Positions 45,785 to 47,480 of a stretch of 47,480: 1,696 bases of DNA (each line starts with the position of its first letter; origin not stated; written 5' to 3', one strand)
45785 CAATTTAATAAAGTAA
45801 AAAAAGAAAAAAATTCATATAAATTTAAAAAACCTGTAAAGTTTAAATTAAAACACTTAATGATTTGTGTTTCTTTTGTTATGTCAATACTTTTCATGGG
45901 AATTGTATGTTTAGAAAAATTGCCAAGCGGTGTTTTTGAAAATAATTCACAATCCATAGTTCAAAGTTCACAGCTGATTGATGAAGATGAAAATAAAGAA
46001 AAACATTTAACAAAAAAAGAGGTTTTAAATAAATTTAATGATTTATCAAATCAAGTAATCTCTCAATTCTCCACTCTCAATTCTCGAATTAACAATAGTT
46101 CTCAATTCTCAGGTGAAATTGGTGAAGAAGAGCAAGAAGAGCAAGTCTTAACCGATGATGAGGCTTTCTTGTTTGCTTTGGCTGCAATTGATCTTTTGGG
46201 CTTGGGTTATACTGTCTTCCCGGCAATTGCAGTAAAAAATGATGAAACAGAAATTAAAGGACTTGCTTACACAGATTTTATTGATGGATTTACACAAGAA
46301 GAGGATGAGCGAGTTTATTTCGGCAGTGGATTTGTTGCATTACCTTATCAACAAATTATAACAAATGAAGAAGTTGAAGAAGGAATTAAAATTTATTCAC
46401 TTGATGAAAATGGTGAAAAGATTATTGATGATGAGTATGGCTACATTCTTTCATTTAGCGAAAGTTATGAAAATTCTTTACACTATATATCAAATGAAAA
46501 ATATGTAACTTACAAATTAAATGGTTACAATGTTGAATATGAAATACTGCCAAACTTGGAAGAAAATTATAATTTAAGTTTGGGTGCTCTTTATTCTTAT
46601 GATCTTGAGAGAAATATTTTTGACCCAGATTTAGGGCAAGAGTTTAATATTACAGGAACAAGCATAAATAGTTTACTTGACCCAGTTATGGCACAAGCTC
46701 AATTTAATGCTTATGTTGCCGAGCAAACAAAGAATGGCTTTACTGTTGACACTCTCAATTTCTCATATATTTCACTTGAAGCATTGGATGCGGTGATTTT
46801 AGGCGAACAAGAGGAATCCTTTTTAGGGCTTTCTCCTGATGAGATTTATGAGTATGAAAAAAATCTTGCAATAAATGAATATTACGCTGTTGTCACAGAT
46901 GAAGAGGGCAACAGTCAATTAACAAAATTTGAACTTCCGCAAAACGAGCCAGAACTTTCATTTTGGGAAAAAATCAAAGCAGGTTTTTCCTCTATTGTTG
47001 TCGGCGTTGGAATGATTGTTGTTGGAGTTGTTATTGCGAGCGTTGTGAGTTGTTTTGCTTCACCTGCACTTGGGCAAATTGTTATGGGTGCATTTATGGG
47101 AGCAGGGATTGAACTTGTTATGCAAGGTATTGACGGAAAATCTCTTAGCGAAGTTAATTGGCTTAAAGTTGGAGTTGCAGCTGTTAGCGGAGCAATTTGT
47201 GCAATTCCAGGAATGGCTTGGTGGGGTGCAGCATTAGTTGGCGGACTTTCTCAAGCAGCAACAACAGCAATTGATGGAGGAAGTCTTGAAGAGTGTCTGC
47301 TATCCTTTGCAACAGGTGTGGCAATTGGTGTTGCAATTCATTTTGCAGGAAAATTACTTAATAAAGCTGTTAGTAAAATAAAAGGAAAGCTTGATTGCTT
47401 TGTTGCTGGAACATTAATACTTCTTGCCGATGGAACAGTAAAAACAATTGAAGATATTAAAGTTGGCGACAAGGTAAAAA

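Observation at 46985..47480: Glycine-zipper-like membrane block immediately followed by a Hint (intein-type) N-terminal motif at the window edge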

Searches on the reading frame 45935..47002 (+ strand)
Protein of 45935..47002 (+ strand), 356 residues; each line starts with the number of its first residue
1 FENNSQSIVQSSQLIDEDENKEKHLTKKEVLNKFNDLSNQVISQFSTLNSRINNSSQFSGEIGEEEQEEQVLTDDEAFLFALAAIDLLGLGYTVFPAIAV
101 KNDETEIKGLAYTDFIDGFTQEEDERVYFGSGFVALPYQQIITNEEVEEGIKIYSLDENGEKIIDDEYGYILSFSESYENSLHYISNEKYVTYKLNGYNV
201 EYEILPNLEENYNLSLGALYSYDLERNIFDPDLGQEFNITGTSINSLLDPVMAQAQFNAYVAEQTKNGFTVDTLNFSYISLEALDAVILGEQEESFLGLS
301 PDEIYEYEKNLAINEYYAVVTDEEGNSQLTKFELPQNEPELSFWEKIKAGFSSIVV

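Call 86: predict_structure(alignment_id=A5)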
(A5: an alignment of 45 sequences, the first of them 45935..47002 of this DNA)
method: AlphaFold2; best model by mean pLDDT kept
length: 356 residues; sequences in the alignment: 45
mean_pLDDT: 79.1   pTM: 0.59
mean pLDDT of the five models: 79.1, 79.1, 76.8, 76.5, 75.5
residues with pLDDT >= 90: 131; 70-90: 136; 50-70: 57; < 50: 32
segments of 3 or more residues with pLDDT < 50: 1-18, 20-25, 56-59
pLDDT, mean of each block of 10 residues (from residue 1): 33 41 51 68 71 51 53 87 90 95 95 95 92 93 95 92 94 94 96 95 97 96 90 70 64 79 72 74 71 62 75 83 82 79 87 86
secondary structure, 60 per line:
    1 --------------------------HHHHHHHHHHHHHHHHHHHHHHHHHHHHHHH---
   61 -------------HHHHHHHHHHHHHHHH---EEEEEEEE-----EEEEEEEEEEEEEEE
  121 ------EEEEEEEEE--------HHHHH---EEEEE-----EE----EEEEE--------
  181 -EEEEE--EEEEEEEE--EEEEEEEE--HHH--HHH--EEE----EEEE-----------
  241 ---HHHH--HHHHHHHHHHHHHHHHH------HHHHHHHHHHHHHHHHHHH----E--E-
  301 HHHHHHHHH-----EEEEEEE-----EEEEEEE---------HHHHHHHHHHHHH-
elements in order: H27-57 H74-89 E93-100 E106-120 E127-135 H144-148 E152-156 E168-172 E182-186 E189-196 E199-206 E219-221 E226-229 H244-247 H250-266 H273-291 H301-309 E315-321 E327-333 H343-355
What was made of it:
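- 45935..46957 (+): Conserved ectodomain (aa about 1285-1625) shared with all lipoprotein-type relatives. The fold has no solved counterpart. AlphaFold2 pLDDT 79 overall, above 90 for residues about 80-220 (call 86).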

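Call 88: fold_search(model_id=the predicted structure, library=pdb)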
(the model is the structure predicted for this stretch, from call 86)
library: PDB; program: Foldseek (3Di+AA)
matches with E <= 10: 558; with E <= 0.001: 0
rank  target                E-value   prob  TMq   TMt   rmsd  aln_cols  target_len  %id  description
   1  3obw                  1.4e-01  0.09  0.12  0.13  20.8       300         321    9  Crystal structure of two archaeal Pelotas reveal inter-domain structural plasticity (released 2010-09-01)
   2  8bz4_B                1.9e-01  0.12  0.11  0.08  12.7       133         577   12  Crystal structure of the apo form of the L. monocytogenes RmlT (released 2023-12-27)
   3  6bc0_A                2.4e-01  0.12  0.08  0.20  14.7       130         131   12  A Complex between PH Domain of p190RhoGEF and Activated RhoA Bound to a GTP Analog (released 2017-12-13)
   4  4as7                  2.6e-01  0.03  0.07  0.07  17.1       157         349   11  Eg5 complex 1 (released 2013-05-15)
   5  9btx_D                3.1e-01  0.08  0.10  0.16  15.3       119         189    8  Structure of human MAIT A-F7 TCR in complex with human MR1-3,4-dihydroxybenzaldehyde (released 2024-12-25)
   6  5efx                  3.7e-01  0.07  0.08  0.16  11.6        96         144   14  Crystal structure of Rho GTPase regulator (released 2016-06-29)
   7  9fmv_A                4.1e-01  0.09  0.11  0.06  22.0       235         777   11  Cryo-EM structure of the c-di-GMP-free synthase:pEtN transferase complex (BcsA-Bct-G3) from the E. coli cellulose secr (released 2024-10-16)
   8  4bxn_B                4.1e-01  0.03  0.07  0.07  16.0       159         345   10  Eg5(WT) complex (released 2013-07-31)
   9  8qgy_B                4.4e-01  0.05  0.10  0.05  16.8       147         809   14  Cryo-EM structure of C-terminally truncated Apoptosis signal-regulating kinase 1 (ASK1) (released 2024-04-03)
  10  6oe9                  4.9e-01  0.06  0.08  0.13  12.9       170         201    8  Crystal structure of p204 HIN1 domain (released 2019-07-10)
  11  8veh_A                5.2e-01  0.04  0.08  0.13  14.3       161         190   12  Crystal structure of outer membrane lipoprotein carrier protein (LolA) from Rickettsia bellii (released 2023-12-27)
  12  7y1c_Y                5.5e-01  0.03  0.08  0.04  14.8       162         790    9  CryoEM structure of Klebsiella phage Kp9 tail complex applied with C6 symmetry (released 2023-06-14)
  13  4jbk_A                5.9e-01  0.06  0.09  0.15  12.4       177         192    5  Molecular basis for abrogation of activation of pro-inflammatory cytokines (released 2013-06-26)
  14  3voq_A                5.9e-01  0.06  0.08  0.20  15.5       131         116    8  Crystal structure of the pleckstrin homology domain of human Sin1, a TORC2 subunit (released 2012-04-11)
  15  3rnu_A                6.2e-01  0.06  0.09  0.15  12.6       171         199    7  Structural Basis of Cytosolic DNA Sensing by Innate Immune Receptors (released 2012-04-25)
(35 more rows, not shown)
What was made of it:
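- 45935..46957 (+): Foldseek against PDB gives nothing at E<=0.001 (call 88).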

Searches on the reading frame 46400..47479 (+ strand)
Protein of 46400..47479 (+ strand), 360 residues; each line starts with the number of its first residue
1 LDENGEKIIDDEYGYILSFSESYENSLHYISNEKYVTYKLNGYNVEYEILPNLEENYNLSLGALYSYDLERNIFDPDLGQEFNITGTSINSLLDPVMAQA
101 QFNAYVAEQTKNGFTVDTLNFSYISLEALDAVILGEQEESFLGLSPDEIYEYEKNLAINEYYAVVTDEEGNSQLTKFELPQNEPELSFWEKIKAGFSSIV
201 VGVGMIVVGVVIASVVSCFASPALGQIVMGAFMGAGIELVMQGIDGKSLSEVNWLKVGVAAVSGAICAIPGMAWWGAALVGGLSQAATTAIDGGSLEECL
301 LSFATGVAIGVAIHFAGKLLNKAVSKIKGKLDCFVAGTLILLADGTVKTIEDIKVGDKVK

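Call 11: find_related_loci(query=window:46400-47479:+, collection=genome_contigs, flank=10000)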
Query window:46400-47479:+ (360 aa) in genome_contigs; peptide patterns used: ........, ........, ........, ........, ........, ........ (x = any residue, [..] = any of these).
294 stretches matched a pattern; 44 encode a relative of the query (tblastn E <= 1e-3); 44 distinct loci.
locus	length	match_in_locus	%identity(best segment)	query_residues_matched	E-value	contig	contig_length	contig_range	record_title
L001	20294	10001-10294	37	259-359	3e-9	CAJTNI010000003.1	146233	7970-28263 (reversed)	MAG TPA_asm: uncultured Christensenella sp. isolate MGBC105483 genome assembly, contig: MGBC105483.3, whole genome shotg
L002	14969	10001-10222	41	293-359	4e-9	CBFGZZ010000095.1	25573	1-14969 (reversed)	MAG TPA_asm: uncultured Streptomyces sp. isolate SRR29654721_metabat2_23 genome assembly, contig: ERZ27252565.697, whole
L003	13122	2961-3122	48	306-359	2e-8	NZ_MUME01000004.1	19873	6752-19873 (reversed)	Streptomyces thermovulgaris strain NRRL B-12375 NRRL_B-12375_contig_4, whole genome shotgun sequence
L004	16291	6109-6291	48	303-360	3e-8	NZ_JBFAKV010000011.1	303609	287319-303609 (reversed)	Streptomyces sp. NPDC050264 NPDC050264_58_D3.ctg-0011, whole genome shotgun sequence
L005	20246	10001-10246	37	285-359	4e-8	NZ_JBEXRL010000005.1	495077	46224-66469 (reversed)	Streptomyces sp. NPDC006314 NPDC006314_11_A8.ctg-0005, whole genome shotgun sequence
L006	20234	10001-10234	35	291-360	1e-7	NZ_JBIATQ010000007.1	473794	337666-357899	Streptomyces sp. NPDC001843 NPDC001843_130_G4.ctg-0007, whole genome shotgun sequence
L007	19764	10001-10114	63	323-359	2e-7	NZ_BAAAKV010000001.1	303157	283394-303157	Streptomyces hebeiensis strain JCM 12696 sequence001, whole genome shotgun sequence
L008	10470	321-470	48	315-359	3e-7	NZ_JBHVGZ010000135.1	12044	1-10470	Streptomyces sp. NPDC057623 NPDC057623_323_G8.ctg-0135, whole genome shotgun sequence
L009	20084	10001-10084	71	332-359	3e-7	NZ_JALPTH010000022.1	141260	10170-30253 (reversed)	Streptomyces lichenis strain LCR6-01 22, whole genome shotgun sequence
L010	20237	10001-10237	34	290-360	4e-7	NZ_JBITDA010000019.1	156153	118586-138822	Streptomyces sp. NPDC051636 NPDC051636_33_A3.ctg-0019, whole genome shotgun sequence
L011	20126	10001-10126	53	317-359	4e-7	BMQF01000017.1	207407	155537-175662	Streptomyces fumigatiscleroticus JCM 3101 DNA, sequence017, whole genome shotgun sequence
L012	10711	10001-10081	70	333-359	9e-7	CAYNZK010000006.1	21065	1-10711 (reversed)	MAG TPA_asm: uncultured Candidatus Saccharibacteria bacterium isolate ERP125453_co1_532 genome assembly, contig: NODE_24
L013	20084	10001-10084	75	332-359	1e-6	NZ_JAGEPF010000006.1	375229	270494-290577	Actinomadura violacea strain LCR2-06 NODE_6_length_375229_cov_26.594484, whole genome shotgun sequence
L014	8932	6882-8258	74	333-360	2e-6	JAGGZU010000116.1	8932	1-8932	MAG: Thermoplasmata archaeon isolate AUK212 PB_MBMC_166_c_000000000062, whole genome shotgun sequence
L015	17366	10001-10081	70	333-359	1e-6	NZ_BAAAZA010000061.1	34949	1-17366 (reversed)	Streptomyces lannensis strain JCM 16578 sequence061, whole genome shotgun sequence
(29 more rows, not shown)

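Call 27: search_protein_families(library=pfam, proteins=[L001:9971-10879:+], max_evalue=0.1)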
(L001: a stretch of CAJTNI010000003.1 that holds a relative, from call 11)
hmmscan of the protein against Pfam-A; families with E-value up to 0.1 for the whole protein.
L001:9971-10879:+ (303 aa): 9 families
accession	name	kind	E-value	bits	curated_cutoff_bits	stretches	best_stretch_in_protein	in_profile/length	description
PF07591.16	PT-HINT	-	8.3e-24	84.8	27.7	1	90-217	2-136/137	Pretoxin HINT domain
PF14890.11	Intein_splicing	-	2.6e-09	37.5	35.8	1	90-173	2-94/155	Intein splicing domain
PF13403.11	Hint_2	-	3.5e-06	27.9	28.4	1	83-125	2-39/147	Hint domain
PF08517.17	AXH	-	7.9e-06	26.8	33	1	84-160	1-87/116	Ataxin-1 and HBP1 module (AXH)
PF01079.26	Hint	-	0.00015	21.8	29.7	1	75-155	5-89/213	Hint module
PF14623.11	Vint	-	0.0003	21.1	27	1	83-173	2-84/166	Hint-domain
PF05203.21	Hom_end_hint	-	0.005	17.3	32.1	1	83-110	1-29/228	Hom_end-associated Hint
PF01975.23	SurE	-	0.0092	16.2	22.1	1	5-67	65-127/189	Survival protein SurE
PF17701.6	DUF5547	-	0.039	14.3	25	1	101-132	49-77/122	Family of unknown function (DUF5547)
